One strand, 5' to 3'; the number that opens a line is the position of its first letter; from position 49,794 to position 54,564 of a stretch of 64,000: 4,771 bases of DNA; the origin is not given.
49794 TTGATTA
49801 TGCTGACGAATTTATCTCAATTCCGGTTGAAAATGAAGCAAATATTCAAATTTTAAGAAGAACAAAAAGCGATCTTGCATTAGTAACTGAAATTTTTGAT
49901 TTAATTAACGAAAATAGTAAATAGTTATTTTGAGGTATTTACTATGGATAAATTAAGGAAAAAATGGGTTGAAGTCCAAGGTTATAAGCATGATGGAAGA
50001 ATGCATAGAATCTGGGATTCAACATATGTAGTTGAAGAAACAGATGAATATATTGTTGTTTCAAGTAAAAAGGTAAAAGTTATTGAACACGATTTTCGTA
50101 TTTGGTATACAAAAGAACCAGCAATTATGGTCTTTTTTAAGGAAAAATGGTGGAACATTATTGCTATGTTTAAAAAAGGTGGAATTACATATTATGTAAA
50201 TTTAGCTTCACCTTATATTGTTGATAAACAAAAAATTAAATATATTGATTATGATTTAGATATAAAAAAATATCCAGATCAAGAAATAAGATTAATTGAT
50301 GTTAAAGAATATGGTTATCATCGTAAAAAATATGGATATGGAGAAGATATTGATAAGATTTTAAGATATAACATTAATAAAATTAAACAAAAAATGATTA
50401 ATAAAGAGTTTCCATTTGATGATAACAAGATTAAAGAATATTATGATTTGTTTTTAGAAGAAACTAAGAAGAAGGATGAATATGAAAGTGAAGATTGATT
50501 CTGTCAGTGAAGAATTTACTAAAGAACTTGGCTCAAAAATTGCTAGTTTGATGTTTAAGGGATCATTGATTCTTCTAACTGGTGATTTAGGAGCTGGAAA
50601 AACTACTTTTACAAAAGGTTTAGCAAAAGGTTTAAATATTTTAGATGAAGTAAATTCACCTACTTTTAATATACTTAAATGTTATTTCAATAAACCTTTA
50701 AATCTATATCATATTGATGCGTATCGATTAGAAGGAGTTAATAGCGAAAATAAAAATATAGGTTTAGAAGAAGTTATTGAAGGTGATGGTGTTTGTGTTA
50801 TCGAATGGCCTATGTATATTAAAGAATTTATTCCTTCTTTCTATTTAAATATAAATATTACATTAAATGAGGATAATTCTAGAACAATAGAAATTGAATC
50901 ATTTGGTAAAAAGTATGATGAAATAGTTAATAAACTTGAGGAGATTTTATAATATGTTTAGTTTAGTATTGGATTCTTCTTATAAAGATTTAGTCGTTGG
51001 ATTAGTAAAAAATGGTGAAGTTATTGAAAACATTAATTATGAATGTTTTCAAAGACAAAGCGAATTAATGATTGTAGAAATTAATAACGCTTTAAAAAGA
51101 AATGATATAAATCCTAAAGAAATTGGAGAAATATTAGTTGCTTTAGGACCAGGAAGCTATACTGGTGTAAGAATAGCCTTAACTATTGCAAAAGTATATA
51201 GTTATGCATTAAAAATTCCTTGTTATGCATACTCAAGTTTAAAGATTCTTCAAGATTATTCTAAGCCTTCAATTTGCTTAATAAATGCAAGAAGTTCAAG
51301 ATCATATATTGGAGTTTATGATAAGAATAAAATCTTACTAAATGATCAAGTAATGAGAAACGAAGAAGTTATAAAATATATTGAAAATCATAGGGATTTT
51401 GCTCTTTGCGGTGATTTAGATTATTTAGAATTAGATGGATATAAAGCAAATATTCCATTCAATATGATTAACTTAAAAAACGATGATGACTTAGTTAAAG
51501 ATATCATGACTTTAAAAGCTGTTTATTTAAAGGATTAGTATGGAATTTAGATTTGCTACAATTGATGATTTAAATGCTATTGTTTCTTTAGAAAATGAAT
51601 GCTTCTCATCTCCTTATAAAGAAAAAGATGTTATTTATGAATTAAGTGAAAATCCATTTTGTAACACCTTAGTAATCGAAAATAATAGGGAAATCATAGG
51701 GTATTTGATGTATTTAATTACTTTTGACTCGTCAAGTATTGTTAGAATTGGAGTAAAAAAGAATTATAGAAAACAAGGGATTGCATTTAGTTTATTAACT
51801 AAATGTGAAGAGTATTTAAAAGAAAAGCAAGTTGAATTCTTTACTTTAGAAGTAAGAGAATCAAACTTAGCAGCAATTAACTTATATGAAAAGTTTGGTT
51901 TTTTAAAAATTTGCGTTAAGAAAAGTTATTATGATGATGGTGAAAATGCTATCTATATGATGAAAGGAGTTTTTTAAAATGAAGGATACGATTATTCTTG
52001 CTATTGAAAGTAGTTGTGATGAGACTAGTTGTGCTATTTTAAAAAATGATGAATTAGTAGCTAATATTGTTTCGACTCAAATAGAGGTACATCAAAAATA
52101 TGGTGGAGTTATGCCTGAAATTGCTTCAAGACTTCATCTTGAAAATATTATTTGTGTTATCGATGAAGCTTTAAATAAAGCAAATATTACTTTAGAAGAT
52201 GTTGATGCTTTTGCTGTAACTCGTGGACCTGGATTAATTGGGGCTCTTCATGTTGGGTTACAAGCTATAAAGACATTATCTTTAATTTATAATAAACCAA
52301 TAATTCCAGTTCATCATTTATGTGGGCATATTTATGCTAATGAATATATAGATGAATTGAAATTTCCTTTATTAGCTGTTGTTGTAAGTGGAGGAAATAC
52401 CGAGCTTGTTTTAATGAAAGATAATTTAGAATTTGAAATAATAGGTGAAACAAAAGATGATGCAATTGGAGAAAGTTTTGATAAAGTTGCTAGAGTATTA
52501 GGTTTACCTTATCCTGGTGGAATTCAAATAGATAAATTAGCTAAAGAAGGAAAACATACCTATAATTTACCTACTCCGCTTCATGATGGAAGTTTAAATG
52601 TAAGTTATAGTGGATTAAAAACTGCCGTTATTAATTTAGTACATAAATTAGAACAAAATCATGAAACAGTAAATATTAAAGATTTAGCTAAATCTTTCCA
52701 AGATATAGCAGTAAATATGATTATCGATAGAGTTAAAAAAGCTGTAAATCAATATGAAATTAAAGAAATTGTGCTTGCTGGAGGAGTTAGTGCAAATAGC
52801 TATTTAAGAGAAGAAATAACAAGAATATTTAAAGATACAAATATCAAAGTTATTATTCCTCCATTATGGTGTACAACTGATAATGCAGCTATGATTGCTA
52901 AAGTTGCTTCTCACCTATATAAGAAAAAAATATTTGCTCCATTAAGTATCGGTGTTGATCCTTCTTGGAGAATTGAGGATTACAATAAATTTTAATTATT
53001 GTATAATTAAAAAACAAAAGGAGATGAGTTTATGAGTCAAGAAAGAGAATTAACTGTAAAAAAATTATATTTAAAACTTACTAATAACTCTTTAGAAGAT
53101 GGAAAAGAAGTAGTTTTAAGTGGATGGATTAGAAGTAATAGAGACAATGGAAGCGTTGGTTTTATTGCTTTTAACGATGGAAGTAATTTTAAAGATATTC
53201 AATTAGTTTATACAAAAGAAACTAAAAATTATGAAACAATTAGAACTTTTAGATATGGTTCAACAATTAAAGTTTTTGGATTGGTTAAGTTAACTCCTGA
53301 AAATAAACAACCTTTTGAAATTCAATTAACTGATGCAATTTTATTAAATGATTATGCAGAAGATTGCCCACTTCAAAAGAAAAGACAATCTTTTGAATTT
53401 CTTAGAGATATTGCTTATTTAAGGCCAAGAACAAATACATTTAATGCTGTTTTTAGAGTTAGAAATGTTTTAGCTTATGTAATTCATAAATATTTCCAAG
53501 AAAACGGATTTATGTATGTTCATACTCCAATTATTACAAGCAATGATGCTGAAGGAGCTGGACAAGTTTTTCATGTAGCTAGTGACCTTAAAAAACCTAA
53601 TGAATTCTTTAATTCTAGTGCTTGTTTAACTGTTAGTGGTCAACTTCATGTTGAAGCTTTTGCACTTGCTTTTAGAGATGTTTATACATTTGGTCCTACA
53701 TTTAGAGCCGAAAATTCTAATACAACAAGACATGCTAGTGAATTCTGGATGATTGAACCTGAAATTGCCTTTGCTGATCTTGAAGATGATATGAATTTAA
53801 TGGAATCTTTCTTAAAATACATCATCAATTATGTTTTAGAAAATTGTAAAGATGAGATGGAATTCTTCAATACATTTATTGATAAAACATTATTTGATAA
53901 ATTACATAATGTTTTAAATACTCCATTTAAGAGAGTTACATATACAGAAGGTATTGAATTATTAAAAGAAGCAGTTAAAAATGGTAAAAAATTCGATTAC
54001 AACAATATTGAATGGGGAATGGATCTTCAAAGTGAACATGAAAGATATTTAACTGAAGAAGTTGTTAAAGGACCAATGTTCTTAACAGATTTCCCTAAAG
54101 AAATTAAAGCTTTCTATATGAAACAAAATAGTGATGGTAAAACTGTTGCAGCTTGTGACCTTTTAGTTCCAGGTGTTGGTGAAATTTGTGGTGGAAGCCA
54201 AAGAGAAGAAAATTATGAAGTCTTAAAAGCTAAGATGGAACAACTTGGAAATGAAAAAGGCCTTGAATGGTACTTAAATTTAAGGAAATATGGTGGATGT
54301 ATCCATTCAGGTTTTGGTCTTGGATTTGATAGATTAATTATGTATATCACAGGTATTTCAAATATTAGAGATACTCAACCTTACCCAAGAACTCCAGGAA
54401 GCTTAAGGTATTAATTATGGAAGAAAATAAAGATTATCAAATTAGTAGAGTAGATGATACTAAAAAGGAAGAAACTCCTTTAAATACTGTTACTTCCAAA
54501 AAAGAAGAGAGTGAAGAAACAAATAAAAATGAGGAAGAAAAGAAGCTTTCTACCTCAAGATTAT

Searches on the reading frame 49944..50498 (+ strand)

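Call 58: search_protein_families(library=pfam, proteins=[window:49944-50498:+], max_evalue=0.0001)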
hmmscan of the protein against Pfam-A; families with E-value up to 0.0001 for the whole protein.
window:49944-50498:+ (184 aa): 1 family
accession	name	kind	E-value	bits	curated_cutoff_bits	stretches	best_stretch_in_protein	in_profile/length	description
PF04167.18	DUF402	-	7.8e-18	64.8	23.9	1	59-123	2-68/68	Protein of unknown function (DUF402)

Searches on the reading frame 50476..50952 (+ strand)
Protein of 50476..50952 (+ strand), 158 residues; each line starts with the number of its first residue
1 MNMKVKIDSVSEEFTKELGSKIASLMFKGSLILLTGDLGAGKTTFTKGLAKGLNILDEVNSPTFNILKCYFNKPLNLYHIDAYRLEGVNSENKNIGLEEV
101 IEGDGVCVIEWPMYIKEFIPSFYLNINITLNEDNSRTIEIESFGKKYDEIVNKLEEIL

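Call 58: search_protein_families(library=pfam, proteins=[window:50476-50952:+], max_evalue=0.0001)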
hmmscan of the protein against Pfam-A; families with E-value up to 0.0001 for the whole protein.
window:50476-50952:+ (158 aa): 1 family
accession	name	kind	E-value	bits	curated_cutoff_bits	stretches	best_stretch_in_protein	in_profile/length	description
PF02367.23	TsaE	-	9.1e-37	126.3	26.6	1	11-137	3-127/128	Threonylcarbamoyl adenosine biosynthesis protein TsaE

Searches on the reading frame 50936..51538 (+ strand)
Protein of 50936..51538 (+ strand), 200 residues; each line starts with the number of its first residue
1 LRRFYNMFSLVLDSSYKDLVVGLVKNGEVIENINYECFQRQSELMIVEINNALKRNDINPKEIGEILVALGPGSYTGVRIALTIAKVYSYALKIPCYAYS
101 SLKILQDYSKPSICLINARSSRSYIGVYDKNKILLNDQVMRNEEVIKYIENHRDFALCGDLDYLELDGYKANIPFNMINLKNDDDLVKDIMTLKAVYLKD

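Call 58: search_protein_families(library=pfam, proteins=[window:50936-51538:+], max_evalue=0.0001)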
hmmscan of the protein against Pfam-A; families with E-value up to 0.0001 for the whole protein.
window:50936-51538:+ (200 aa): 1 family
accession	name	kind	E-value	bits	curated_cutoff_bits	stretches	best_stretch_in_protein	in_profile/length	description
PF00814.31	TsaD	-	1.1e-14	55.3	24.8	1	42-142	30-144/264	tRNA N6-adenosine threonylcarbamoyltransferase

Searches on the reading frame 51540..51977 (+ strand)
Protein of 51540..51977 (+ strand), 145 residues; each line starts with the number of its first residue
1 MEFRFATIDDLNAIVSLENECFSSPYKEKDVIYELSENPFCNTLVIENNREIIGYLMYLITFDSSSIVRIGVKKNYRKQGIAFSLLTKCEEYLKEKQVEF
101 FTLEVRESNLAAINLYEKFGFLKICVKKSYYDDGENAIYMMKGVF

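Call 59: search_protein_families(library=pfam, proteins=[window:51540-51977:+], max_evalue=0.0001)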
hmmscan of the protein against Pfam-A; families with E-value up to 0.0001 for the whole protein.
window:51540-51977:+ (145 aa): 6 families
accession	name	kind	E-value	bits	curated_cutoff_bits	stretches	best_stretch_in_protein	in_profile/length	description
PF00583.31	Acetyltransf_1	-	8e-22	78.1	20.7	1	12-121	2-116/116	Acetyltransferase (GNAT) family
PF13673.13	Acetyltransf_10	-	6.6e-14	52.4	23.6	1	18-140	9-124/128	Acetyltransferase (GNAT) domain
PF13508.13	Acetyltransf_7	-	6.9e-14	52.4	27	1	42-121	4-82/84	Acetyltransferase (GNAT) domain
PF13527.13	Acetyltransf_9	-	3.2e-09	37.3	25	1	3-121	2-124/127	Acetyltransferase (GNAT) domain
PF13420.13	Acetyltransf_4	-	5.6e-08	33.4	24.3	1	34-141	43-154/155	Acetyltransferase (GNAT) domain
PF08445.16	FR47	-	1.3e-06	28.7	22.1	1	59-124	16-80/86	FR47-like protein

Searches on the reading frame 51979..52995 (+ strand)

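Call 59: search_protein_families(library=pfam, proteins=[window:51979-52995:+], max_evalue=0.0001)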
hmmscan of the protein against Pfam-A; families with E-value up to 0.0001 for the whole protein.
window:51979-52995:+ (338 aa): 2 families
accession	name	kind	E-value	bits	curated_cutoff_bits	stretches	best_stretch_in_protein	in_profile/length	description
PF00814.31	TsaD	-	2e-94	316.7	24.8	1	25-308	1-264/264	tRNA N6-adenosine threonylcarbamoyltransferase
PF22521.2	HypF_C_2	-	6.6e-12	46.1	27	1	180-302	119-235/241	Carbamoyltransferase, Kae1-like Domain, second subdomain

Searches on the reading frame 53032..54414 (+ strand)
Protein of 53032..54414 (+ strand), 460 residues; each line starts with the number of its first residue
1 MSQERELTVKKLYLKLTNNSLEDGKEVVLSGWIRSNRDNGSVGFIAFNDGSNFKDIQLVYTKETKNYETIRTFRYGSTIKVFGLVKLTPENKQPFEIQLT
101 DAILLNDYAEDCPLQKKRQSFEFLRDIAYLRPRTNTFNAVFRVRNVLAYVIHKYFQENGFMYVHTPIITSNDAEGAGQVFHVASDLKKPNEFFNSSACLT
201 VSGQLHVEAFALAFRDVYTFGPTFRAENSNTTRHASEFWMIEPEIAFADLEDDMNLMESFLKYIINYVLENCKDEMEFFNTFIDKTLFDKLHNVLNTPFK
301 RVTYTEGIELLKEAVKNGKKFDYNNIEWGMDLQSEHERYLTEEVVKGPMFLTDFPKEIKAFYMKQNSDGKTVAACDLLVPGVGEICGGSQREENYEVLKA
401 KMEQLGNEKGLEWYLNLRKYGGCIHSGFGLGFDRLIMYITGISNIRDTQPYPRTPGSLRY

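Call 59: search_protein_families(library=pfam, proteins=[window:53032-54414:+], max_evalue=0.0001)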
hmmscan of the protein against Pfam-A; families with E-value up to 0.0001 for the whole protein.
window:53032-54414:+ (460 aa): 2 families
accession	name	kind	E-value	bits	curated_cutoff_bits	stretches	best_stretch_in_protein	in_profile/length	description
PF00152.25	tRNA-synt_2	-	1e-71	242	25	1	127-454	8-307/308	tRNA synthetases class II (D, K and N)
PF01336.31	tRNA_anti-codon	-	9.4e-10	38.7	27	1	27-102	1-72/75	OB-fold nucleic acid binding domain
